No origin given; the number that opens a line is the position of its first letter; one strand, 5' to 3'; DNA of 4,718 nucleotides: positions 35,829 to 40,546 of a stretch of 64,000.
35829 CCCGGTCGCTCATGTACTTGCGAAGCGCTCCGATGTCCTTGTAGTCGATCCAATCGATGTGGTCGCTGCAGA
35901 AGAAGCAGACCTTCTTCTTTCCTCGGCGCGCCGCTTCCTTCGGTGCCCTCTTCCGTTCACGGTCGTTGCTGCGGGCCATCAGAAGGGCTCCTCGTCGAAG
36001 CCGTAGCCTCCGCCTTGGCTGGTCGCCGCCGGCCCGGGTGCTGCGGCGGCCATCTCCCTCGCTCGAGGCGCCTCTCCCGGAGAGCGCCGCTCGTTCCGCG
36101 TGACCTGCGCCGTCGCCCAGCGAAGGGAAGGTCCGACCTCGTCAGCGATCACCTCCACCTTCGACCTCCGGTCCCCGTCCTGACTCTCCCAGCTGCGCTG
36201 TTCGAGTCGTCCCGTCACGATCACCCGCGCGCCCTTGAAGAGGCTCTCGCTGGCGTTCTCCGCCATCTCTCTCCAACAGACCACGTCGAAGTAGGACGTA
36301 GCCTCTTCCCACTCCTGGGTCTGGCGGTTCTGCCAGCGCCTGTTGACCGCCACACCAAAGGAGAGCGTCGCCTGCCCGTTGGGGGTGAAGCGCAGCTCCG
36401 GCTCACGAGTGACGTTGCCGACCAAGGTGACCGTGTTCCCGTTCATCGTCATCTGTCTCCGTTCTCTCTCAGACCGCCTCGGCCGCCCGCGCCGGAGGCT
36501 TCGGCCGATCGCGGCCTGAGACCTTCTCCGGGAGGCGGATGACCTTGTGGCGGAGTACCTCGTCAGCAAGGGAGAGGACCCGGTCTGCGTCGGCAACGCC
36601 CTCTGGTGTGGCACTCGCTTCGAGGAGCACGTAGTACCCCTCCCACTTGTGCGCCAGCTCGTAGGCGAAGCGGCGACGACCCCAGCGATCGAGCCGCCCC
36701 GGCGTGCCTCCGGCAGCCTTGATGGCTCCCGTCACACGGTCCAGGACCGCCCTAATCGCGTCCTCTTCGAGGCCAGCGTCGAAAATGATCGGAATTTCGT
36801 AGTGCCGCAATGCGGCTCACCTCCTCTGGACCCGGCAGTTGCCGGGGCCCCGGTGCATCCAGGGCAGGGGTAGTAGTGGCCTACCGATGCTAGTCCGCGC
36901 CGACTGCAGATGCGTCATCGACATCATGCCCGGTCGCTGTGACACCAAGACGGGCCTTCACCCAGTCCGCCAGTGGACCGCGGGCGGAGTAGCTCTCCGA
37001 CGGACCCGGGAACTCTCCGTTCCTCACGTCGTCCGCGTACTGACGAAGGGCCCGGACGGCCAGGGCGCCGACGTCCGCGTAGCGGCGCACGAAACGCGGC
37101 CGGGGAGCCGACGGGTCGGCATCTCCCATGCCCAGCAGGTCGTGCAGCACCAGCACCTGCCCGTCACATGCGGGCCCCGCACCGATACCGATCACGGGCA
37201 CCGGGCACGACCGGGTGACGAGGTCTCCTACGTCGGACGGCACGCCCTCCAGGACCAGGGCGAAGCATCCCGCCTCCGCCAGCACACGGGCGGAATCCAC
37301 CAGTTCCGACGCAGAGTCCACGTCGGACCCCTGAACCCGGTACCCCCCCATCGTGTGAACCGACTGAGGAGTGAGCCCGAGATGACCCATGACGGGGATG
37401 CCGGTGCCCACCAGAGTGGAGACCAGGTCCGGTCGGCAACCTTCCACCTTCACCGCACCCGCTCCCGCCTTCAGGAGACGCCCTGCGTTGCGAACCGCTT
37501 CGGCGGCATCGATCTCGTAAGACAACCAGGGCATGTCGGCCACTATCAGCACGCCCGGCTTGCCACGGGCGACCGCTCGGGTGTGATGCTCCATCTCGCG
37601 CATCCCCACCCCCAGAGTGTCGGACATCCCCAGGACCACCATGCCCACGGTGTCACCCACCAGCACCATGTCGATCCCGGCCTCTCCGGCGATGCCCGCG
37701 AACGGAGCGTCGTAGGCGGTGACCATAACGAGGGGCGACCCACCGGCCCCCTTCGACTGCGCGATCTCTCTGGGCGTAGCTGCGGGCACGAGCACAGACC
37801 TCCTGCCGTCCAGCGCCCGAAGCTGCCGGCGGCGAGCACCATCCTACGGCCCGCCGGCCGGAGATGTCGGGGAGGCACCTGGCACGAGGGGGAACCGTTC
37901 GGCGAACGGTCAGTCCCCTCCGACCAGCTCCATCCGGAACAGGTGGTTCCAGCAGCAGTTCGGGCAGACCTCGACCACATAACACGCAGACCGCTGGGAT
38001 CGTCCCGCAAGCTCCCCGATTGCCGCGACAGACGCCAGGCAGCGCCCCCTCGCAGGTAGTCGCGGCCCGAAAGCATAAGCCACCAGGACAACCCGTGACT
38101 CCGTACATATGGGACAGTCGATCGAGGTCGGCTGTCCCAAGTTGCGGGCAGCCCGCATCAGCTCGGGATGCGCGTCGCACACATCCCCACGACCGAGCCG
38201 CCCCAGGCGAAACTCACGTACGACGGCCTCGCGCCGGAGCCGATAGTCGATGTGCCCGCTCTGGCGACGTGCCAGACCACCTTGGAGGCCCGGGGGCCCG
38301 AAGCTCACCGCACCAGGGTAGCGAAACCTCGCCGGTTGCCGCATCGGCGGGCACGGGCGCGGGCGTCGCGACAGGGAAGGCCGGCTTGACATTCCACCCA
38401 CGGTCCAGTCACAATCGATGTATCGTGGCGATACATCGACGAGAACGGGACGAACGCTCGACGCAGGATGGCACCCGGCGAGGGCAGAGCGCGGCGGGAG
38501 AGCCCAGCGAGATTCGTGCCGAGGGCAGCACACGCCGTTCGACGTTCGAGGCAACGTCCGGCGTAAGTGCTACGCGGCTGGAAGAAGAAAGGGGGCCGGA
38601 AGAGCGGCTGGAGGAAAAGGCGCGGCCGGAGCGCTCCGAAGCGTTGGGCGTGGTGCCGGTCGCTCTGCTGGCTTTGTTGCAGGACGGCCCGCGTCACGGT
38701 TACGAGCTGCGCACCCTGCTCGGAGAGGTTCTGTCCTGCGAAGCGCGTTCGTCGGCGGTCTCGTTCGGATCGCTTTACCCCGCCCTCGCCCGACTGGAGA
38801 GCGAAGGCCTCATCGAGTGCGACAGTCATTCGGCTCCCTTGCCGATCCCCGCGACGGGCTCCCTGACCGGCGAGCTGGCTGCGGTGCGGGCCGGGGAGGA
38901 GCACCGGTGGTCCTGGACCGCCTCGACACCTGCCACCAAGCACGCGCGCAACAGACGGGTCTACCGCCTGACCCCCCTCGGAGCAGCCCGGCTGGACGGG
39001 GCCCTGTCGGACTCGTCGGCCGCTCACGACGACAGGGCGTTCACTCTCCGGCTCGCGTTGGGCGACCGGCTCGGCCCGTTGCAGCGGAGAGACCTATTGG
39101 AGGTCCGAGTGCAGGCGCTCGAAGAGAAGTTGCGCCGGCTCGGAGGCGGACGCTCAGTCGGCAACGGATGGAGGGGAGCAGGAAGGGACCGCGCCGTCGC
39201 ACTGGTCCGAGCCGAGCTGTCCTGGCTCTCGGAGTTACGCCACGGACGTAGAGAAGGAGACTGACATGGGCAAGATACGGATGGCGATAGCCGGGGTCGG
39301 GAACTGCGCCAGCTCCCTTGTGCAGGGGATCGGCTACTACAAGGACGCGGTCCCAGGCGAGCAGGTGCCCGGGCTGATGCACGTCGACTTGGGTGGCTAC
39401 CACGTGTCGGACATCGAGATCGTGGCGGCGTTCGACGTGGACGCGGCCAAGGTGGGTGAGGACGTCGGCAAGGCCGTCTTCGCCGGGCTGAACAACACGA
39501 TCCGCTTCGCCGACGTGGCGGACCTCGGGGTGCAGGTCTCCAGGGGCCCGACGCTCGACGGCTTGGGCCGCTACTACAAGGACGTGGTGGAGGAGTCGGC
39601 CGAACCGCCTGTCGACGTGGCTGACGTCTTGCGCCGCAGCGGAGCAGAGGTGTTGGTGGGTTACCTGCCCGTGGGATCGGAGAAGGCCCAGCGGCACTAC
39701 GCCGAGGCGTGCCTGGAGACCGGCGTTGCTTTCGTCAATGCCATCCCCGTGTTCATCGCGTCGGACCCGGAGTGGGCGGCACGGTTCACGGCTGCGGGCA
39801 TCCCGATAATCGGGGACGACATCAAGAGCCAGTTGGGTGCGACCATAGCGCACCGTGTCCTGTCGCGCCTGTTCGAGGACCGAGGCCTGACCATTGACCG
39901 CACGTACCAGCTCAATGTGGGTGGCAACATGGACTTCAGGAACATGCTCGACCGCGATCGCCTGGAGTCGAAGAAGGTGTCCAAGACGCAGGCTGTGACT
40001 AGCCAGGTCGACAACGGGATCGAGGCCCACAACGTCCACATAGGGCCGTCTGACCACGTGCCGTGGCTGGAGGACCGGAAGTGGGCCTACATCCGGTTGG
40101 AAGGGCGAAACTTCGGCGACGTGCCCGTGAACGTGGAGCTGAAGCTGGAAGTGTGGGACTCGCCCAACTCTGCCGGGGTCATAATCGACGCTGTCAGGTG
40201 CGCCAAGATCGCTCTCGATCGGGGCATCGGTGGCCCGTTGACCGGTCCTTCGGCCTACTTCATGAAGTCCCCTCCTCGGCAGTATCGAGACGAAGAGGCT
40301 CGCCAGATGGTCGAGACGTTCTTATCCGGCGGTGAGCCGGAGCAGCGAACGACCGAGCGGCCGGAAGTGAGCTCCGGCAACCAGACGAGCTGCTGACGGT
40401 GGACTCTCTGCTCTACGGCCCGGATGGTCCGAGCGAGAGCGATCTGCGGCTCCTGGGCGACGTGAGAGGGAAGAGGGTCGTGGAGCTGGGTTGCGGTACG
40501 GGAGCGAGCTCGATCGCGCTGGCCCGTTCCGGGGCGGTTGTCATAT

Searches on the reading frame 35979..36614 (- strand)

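Call 10: search_protein_families(library=pfam, proteins=[window:35979-36614:-], max_evalue=0.001)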
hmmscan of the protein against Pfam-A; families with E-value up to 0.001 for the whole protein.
window:35979-36614:- (211 aa): 2 families
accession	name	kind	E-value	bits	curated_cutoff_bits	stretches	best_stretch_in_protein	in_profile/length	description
PF00436.31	SSB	-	2.6e-35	121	26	1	60-161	2-102/104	Single-strand binding protein family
PF01336.31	tRNA_anti-codon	-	0.0002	21.7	27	1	106-160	26-72/75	OB-fold nucleic acid binding domain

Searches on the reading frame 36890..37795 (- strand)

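Call 10: search_protein_families(library=pfam, proteins=[window:36890-37795:-], max_evalue=0.001)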
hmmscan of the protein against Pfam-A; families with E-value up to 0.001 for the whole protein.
window:36890-37795:- (301 aa): 2 families
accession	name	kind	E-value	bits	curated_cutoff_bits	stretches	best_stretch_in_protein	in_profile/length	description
PF02548.21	Pantoate_transf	-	1.5e-98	329.8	28.7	1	9-264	5-258/259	Ketopantoate hydroxymethyltransferase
PF13714.12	PEP_mutase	-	0.00076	19.6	31.5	0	18-118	7-105/240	Phosphoenolpyruvate phosphomutase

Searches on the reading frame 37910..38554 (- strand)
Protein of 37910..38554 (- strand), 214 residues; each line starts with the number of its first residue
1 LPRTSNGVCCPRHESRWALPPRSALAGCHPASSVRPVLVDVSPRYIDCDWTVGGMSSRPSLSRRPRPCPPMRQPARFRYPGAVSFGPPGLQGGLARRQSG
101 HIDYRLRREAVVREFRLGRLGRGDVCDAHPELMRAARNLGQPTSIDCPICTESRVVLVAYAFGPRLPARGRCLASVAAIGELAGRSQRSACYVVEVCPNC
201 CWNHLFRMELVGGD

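Call 92: search_protein_families(library=pfam, proteins=[window:37910-38554:-], max_evalue=0.0001)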
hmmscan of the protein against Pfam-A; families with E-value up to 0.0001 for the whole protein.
window:37910-38554:- (214 aa): 1 family
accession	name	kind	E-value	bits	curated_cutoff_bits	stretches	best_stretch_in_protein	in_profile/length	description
PF17249.8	DUF5318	-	3.1e-27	95.4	31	1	96-212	2-118/131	Family of unknown function (DUF5318)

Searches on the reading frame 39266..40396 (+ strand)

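Call 91: search_protein_families(library=pfam, proteins=[window:39266-40396:+], max_evalue=0.0001)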
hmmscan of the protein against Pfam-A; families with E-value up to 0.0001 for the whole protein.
window:39266-40396:+ (376 aa): 1 family
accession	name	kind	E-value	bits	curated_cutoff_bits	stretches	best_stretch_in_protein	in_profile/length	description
PF01658.22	Inos-1-P_synth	-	2.9e-35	121.1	27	1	191-299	1-107/107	Myo-inositol-1-phosphate synthase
